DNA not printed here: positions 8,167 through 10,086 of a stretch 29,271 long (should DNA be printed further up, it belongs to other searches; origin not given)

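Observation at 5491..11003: Three-gene secreted module: standalone paralog of the protease N-terminal domain, a helical periplasmic protein, and a giant T9SS-tagged metalloprotease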

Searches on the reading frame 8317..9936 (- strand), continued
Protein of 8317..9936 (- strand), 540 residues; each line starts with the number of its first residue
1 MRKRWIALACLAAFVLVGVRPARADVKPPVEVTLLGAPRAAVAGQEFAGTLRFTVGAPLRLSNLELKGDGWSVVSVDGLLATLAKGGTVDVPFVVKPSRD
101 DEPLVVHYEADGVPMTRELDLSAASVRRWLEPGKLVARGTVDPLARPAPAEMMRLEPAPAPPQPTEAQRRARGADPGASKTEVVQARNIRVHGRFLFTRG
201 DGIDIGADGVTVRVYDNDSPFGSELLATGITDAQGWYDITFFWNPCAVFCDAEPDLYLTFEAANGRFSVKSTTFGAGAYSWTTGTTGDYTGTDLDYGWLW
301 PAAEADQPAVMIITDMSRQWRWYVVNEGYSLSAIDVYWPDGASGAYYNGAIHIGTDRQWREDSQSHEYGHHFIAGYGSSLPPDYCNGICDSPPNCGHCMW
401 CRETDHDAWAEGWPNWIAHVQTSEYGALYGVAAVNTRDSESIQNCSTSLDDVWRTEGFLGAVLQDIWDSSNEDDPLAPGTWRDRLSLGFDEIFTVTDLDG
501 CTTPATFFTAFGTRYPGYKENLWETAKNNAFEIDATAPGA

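Call 69: search_protein_families(library=pfam, proteins=[L038:5233-5808:-, L059:5086-5664:-, L058:11503-12267:+, L038:2244-5000:-, L059:1553-5143:-, L058:12289-13491:+], max_evalue=0.001)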
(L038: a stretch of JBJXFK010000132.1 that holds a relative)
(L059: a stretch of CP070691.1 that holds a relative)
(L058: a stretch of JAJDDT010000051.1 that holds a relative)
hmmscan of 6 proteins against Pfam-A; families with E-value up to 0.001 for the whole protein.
L038:5233-5808:- (191 aa): 2 families
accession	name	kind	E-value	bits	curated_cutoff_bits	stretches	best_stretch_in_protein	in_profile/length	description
PF07638.17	Sigma70_ECF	-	5.4e-51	173.6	21.1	1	10-187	6-184/185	ECF sigma factor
PF08281.18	Sigma70_r4_2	-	2.2e-05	24.4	25.7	1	129-173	4-45/54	Sigma-70, region 4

L059:5086-5664:- (192 aa): 3 families
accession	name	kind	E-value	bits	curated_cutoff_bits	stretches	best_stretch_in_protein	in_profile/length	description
PF07638.17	Sigma70_ECF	-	1.7e-60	204.5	21.1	1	7-186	2-183/185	ECF sigma factor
PF08281.18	Sigma70_r4_2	-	3.7e-07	30.1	25.7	1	131-171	3-43/54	Sigma-70, region 4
PF04545.22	Sigma70_r4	-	6.6e-07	29.2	24.1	1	136-171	2-37/50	Sigma-70, region 4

L058:11503-12267:+ (254 aa): 3 families
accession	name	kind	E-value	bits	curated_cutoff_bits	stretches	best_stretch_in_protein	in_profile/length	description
PF07638.17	Sigma70_ECF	-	3.4e-54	184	21.1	1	74-251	4-183/185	ECF sigma factor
PF08281.18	Sigma70_r4_2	-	4.7e-10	39.4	25.7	1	196-245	3-52/54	Sigma-70, region 4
PF04545.22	Sigma70_r4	-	2.2e-09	37.1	24.1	1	201-237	2-38/50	Sigma-70, region 4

L038:2244-5000:- (918 aa): 10 families
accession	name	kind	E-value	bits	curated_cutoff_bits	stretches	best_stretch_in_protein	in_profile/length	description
PF13374.12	TPR_10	-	9.7e-48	159.3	27.5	6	652-689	4-40/42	Tetratricopeptide repeat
PF13424.12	TPR_12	-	1.3e-45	153.9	30.1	4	524-596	3-75/77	Tetratricopeptide repeat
PF00069.31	Pkinase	-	5e-37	128.1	31.7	1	90-334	1-198/263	Protein kinase domain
PF24885.1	TPR_NPHP3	-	6.8e-28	98.1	100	3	511-638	85-213/239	Nephrocystin-3 TPR domain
PF07714.23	PK_Tyr_Ser-Thr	-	1.6e-23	83.8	23.1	1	92-381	3-248/258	Protein tyrosine and serine/threonine kinase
PF00515.34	TPR_1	-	2.9e-16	58.9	27.8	0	524-556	1-33/34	Tetratricopeptide repeat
PF07719.23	TPR_2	-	2.8e-15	55.6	27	0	525-554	2-31/34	Tetratricopeptide repeat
PF13176.12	TPR_7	-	6.7e-14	51.2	27.9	0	698-724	4-30/36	Tetratricopeptide repeat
PF13181.12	TPR_8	-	1.4e-10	40.9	25.7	0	820-850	2-32/34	Tetratricopeptide repeat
PF13431.12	TPR_17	-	0.00021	21.7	24.4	0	696-713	16-33/34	Tetratricopeptide repeat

L059:1553-5143:- (1196 aa): 61 families (the best 25 are shown)
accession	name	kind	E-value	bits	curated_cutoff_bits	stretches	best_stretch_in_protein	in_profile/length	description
PF25174.1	Beta-prop_THOC3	-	1.3e-98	329.8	305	4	594-766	62-232/272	THOC3 beta-propeller domain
PF25173.1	Beta-prop_WDR3_1st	-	1.6e-87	292.4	154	4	615-766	23-174/184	WDR3 first beta-propeller domain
PF00400.38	WD40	-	9.5e-84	272.8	27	4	697-733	3-39/39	WD domain, G-beta repeat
PF24814.1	WD40_Prp19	-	4.8e-80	269.1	320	5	513-672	110-269/281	Prp19 WD40 domain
PF24817.1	WD40_WDHD1_1st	-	4.1e-65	220.3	109.9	5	541-618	90-167/291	WDHD1 first WD40 domain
PF23414.1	Beta-prop_EML_2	-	1.7e-60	205.1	90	5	582-724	1-143/266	Echinoderm microtubule-associated protein second beta-propeller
PF25175.1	Beta-prop_WDR5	-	1.1e-58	199.3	250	4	531-659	46-174/296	WDR5 beta-propeller domain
PF24807.1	WD40_CDC20-Fz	-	3.5e-57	194.4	200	4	622-766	52-197/292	CDC20/Fizzy WD40 domain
PF25168.1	Beta-prop_WDR36-Utp21_2nd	-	1.1e-50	173.3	84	5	627-693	204-269/335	WDR36/Utp21 second beta-propeller domain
PF24796.1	WDR55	-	1.1e-46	159.6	200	3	536-735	95-294/296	WDR55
PF25172.1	Beta-prop_WDR3_2nd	-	5.8e-46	157.5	140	3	542-691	138-287/293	WDR3 second beta-propeller domain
PF00069.31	Pkinase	-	9.9e-45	153.4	31.7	1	113-379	1-256/263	Protein kinase domain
PF23393.2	Beta-prop_WDR90_POC16_2nd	-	1.1e-43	150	60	5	592-682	7-97/291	WDR90/POC16, second beta-propeller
PF25391.1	WD40_Gbeta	-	2.4e-43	148.9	150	4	575-765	51-244/340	G protein beta WD-40 repeat protein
PF12894.13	ANAPC4_WD40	-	1.6e-37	128.1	22.9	1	670-755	2-88/91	Anaphase-promoting complex subunit 4 WD40 domain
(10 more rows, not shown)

L058:12289-13491:+ (401 aa): 7 families
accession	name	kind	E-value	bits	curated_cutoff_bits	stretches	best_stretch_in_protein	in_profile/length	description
PF00069.31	Pkinase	-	8.8e-46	156.9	31.7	1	90-344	1-253/263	Protein kinase domain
PF07714.23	PK_Tyr_Ser-Thr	-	1.2e-28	100.6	23.1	1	92-343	3-249/258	Protein tyrosine and serine/threonine kinase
PF01636.29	APH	-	2.9e-07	30.9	23.2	1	162-247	119-206/239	Phosphotransferase enzyme family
PF06293.20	Kdo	-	8.6e-07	29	21.3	1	119-240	43-171/207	Lipopolysaccharide kinase (Kdo/WaaP) family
PF03109.22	ABC1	-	1.3e-05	24.9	22.9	0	198-242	174-218/244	ABC1 atypical kinase-like domain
PF17667.7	Pkinase_fungal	-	0.00013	21.2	24.1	1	196-263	288-364/387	Fungal protein kinase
PF01163.29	RIO1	-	0.0005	20.2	22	0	193-236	106-149/187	RIO domain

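Call 73: fold_search(model_id=the predicted structure, library=pdb)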
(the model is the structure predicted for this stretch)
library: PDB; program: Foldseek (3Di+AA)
matches with E <= 10: 1756; with E <= 0.001: 50
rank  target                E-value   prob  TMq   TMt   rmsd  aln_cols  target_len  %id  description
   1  5ek8                  2.1e-06  1.00  0.16  0.13  21.2       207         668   16  Crystal structure of a 9R-lipoxygenase from Cyanothece PCC8801 at 2.7 Angstroms (released 2015-12-23)
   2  4tln                  9.9e-06  1.00  0.34  0.54   7.7       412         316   11  BINDING OF HYDROXAMIC ACID INHIBITORS TO CRYSTALLINE THERMOLYSIN SUGGESTS A PENTACOORDINATE ZINC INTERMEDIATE IN CATALYS (released 1982-05-26)
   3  9lj6                  1.2e-05  0.98  0.12  0.24  18.9       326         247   10  Crystal Structure of C-terminal rigid fragment containing middle and C-terminal domains of the Basal pilin EbpB from Ent (released 2025-07-16)
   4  7ptb                  1.6e-05  0.98  0.12  0.18  19.8       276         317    9  Crystal structure of the SPD-2 domain of human CEP192 (released 2022-04-06)
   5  8jmw_A                2.2e-05  1.00  0.13  0.13  20.2       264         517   13  Fibril form of serine peptidase Vpr (released 2023-12-06)
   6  7n6g_3K               2.3e-05  0.97  0.12  0.17  21.0       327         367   11  C1 of central pair (released 2022-05-18)
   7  6bqm                  6.8e-05  1.00  0.15  0.17  20.3       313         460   10  Secreted serine protease VesC from Vibrio cholerae (released 2018-11-28)
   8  9ijj_L                7.6e-05  0.99  0.12  0.25  17.9       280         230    9  In situ structure of the central apparatus in mouse sperm axoneme. (released 2025-06-04)
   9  9qj4_B                1.5e-04  0.99  0.14  0.22  20.0       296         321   11  Structure of the Complement classical and lectin pathway proconvertase, C4b2 (released 2025-12-24)
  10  9lr7_D                1.7e-04  0.89  0.12  0.17  19.2       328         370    8  Crystal Structure of the Basal pilin EbpB from Enterococcus faecalis. (released 2025-07-16)
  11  7sqc_M1               1.8e-04  0.99  0.13  0.13  19.1       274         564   10  Ciliary C1 central pair apparatus isolated from Chlamydomonas reinhardtii (released 2022-04-13)
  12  7e1y_A                1.9e-04  1.00  0.15  0.15   3.9       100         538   11  Staphylothermus marinus amylopullulanase -SmApu (released 2022-02-09)
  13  7ohi_A                1.9e-04  0.98  0.14  0.27  16.7       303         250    9  FCHO1-peptide-AP2 alpha ear complex (released 2022-06-01)
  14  3hs8_A                1.9e-04  0.97  0.14  0.28  18.1       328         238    9  Intersectin 1-peptide-AP2 alpha ear complex (released 2010-02-23)
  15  2vj0_A                2.0e-04  0.99  0.14  0.28  17.8       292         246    8  Crystal structure of the alpha-adaptin appendage domain, from the AP2 adaptor complex, in complex with an FXDNF peptid (released 2007-12-25)
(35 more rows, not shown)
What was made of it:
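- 8347..9381 (-): C residues 186-530: the thermolysin-fold catalytic domain. HEYGH is at 366-370 (nt 8827-8841). The candidate third zinc ligand is Glu411 in the AEGWPNW helix (nt 8704-8706). A Cys-rich insert holds C385, C389, C395, C398 and C401. Foldseek matches 4tln at E=1e-5 (call 73).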
